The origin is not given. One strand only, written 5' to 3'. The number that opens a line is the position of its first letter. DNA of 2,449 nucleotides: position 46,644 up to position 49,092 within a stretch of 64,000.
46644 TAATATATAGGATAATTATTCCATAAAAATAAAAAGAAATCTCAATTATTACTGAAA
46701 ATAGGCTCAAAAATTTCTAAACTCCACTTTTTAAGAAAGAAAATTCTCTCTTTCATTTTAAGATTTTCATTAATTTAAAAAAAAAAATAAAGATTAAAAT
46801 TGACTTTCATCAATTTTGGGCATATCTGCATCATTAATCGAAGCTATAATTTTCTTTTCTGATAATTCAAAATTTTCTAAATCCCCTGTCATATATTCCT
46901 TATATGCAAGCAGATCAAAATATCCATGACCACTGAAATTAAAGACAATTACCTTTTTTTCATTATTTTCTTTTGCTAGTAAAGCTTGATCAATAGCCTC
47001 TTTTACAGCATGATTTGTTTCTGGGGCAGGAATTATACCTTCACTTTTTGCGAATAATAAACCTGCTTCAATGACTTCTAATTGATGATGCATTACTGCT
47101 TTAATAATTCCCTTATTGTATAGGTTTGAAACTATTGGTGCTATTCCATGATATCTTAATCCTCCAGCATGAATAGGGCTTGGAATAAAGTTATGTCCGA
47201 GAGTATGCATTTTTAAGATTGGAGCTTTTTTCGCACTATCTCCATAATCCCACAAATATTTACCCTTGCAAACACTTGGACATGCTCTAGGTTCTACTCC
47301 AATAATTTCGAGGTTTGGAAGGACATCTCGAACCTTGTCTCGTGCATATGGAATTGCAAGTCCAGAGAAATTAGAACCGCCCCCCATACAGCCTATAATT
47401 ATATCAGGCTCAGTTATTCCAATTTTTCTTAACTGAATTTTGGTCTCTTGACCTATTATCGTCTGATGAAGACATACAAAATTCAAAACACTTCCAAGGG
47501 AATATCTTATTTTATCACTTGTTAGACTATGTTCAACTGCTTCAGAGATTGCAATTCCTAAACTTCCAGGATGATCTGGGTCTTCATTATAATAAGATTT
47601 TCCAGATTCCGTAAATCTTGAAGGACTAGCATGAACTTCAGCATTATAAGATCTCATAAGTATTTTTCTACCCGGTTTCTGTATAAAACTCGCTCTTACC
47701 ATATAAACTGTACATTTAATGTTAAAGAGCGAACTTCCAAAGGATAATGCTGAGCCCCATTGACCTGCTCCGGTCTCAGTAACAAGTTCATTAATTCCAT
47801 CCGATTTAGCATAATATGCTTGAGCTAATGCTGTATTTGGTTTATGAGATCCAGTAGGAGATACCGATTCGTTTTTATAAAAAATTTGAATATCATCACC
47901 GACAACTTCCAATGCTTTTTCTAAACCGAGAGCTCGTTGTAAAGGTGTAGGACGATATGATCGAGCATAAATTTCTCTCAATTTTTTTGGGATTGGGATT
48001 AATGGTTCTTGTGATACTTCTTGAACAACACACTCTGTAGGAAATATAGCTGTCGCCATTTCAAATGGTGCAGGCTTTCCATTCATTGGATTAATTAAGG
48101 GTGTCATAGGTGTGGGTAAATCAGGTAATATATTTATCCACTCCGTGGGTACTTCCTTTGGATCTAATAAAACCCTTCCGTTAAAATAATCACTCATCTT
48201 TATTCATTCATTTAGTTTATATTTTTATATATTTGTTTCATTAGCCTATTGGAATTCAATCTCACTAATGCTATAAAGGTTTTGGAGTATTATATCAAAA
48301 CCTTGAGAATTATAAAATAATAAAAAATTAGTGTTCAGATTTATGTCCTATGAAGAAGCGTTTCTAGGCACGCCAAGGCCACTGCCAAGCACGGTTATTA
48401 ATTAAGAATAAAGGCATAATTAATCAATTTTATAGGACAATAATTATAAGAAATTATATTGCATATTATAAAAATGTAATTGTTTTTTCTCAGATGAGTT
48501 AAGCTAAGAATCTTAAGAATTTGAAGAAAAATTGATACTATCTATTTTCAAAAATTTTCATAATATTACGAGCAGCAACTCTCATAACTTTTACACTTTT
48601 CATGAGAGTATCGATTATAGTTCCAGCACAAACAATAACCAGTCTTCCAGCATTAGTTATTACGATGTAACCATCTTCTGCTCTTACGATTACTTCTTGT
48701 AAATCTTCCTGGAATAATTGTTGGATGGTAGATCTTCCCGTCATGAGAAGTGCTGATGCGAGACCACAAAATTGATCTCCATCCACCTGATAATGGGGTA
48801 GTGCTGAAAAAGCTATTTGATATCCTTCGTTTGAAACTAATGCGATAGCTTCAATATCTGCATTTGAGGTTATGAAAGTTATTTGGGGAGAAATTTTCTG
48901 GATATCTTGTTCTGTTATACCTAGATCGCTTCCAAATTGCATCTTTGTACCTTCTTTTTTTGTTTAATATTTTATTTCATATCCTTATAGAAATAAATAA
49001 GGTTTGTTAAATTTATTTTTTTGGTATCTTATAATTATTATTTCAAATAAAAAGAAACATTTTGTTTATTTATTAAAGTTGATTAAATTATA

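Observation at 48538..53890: Roadblock/LC7 gene divergent from two translationally coupled ~770-800 aa helical proteins of unknown function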

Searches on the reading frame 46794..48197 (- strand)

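Call 3: search_protein_families(library=pfam, proteins=[window:46794-48197:-], max_evalue=0.1)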
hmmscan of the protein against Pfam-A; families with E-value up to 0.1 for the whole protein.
window:46794-48197:- (467 aa): 1 family
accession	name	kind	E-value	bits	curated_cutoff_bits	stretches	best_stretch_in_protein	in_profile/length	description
PF00291.31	PALP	-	4.4e-36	125.2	35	1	80-423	4-295/295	Pyridoxal-phosphate dependent enzyme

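Call 62: search_protein_families(library=ncbifam, proteins=[window:46794-48197:-], max_evalue=0.01)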
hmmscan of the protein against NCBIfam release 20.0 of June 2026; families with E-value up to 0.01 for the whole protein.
window:46794-48197:- (467 aa): 21 families
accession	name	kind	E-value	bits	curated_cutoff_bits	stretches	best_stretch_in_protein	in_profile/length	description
NF009057.0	PRK12391.1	equivalog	2.1e-190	633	366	1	8-450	5-440/441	TrpB-like pyridoxal phosphate-dependent enzyme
TIGR01415.1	trpB_rel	hypoth_equivalog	2.8e-175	583.1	518.85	1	16-437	1-417/419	TrpB-like pyridoxal phosphate-dependent enzyme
NF010376.0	PRK13803.1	equivalog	6.9e-42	144.1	819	1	80-437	257-596/600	bifunctional phosphoribosylanthranilate isomerase/tryptophan synthase subunit beta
TIGR00263.1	trpB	equivalog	2.2e-40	139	392.45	1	80-432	47-381/385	tryptophan synthase subunit beta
NF010375.0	PRK13802.1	equivalog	4.5e-28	97.8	1386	1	37-430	281-667/695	bifunctional indole-3-glycerol phosphate synthase/tryptophan synthase subunit beta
NF004996.0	PRK06381.1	equivalog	1.4e-09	37.4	266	1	83-197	13-121/319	threonine synthase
NF005292.0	PRK06815.1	equivalog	1.4e-06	27.6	371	1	80-190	18-120/320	threonine/serine dehydratase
TIGR01127.1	ilvA_1Cterm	equivalog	1.5e-06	27.5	378.75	0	104-190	16-99/380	threonine ammonia-lyase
NF040741.1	ornith_OrtB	equivalog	2.5e-06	26.2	550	1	95-164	74-142/464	2-amino-4-oxopentanoate thiolase subunit OrtB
NF005147.0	PRK06608.1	equivalog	3.7e-06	26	380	1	104-198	40-132/339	serine/threonine dehydratase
NF006390.0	PRK08639.1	equivalog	5e-06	25.7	421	0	81-181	23-118/418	threonine ammonia-lyase IlvA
NF006050.0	PRK08197.1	equivalog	6.3e-06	25.2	303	1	84-167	81-159/406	threonine synthase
TIGR01136.1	cysKM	subfamily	3.3e-05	23.4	344.15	0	100-192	18-110/299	cysteine synthase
TIGR02079.1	THD1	equivalog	9.4e-05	21.4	440.55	0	249-310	158-211/410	threonine ammonia-lyase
NF005454.0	PRK07048.1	equivalog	0.00023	20.4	452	1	247-306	157-211/324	threo-3-hydroxy-L-aspartate ammonia-lyase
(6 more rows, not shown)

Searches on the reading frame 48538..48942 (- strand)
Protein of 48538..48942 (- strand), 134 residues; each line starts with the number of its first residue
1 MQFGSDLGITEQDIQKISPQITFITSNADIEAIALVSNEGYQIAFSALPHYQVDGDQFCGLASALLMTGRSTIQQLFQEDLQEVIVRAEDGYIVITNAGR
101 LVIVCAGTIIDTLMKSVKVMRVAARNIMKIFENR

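Call 3: search_protein_families(library=pfam, proteins=[window:48538-48942:-], max_evalue=0.1)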
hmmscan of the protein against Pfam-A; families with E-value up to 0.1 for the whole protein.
window:48538-48942:- (134 aa): 1 family
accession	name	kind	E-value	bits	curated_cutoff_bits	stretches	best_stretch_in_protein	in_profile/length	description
PF03259.23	Robl_LC7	-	9.1e-10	38.6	23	1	24-104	9-88/91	Roadblock/LC7 domain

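Call 62: search_protein_families(library=ncbifam, proteins=[window:48538-48942:-], max_evalue=0.01)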
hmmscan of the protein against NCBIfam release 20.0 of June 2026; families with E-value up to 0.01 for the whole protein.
window:48538-48942:- (134 aa): 0 families

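Call 63: search_protein_families(library=padloc, proteins=[window:48538-48942:-], max_evalue=0.01)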
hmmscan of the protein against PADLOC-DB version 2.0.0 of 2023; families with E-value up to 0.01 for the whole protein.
window:48538-48942:- (134 aa): 0 families

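Call 66: search_solved_structures(query=window:48538-48942:-, max_evalue=1)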
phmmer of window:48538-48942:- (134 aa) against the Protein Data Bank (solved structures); distinct sequences matched with E-value up to 1: 16.
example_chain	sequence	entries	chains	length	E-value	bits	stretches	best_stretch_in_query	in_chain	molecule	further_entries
7f8m_A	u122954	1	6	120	5.7e-06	29.9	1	23-107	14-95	Robl_LC7 domain-containing protein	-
9jue_D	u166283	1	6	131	0.0065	20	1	24-111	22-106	Roadblock/LC7 domain protein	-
9y6s_5w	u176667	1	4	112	0.015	18.8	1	20-104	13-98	Dynein light chain roadblock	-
3cpt_B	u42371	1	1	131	0.24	14.9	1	22-104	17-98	Mitogen-activated protein-binding protein-interacting protein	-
5yk3_B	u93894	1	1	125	0.49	13.9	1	22-104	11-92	Ragulator complex protein LAMTOR2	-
6ehp_B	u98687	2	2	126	0.49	13.9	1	23-104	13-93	Ragulator complex protein LAMTOR2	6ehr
5x6u_B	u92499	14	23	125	0.5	13.9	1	23-104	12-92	Ragulator complex protein LAMTOR2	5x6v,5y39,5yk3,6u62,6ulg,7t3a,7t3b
6b9x_B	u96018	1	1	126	0.5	13.9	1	23-104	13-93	Ragulator complex protein LAMTOR2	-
5y3a_B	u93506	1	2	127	0.5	13.9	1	22-104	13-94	Ragulator complex protein LAMTOR2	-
6nzd_B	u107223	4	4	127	0.51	13.9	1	23-104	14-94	Ragulator complex protein LAMTOR2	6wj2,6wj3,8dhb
1vet_B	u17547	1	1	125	0.51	13.9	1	23-104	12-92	Late endosomal/lysosomal Mp1 interacting protein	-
1veu_B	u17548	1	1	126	0.52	13.9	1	23-104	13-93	Late endosomal/lysosomal Mp1 interacting protein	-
1szv_A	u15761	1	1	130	0.53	13.8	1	21-104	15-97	Late endosomal/lysosomal Mp1 interacting protein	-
1sko_B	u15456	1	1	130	0.55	13.8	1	22-104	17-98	Late endosomal/lysosomal Mp1 interacting protein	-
2zl1_B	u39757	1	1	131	0.56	13.8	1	22-104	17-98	Mitogen-activated protein-binding protein-interacting protein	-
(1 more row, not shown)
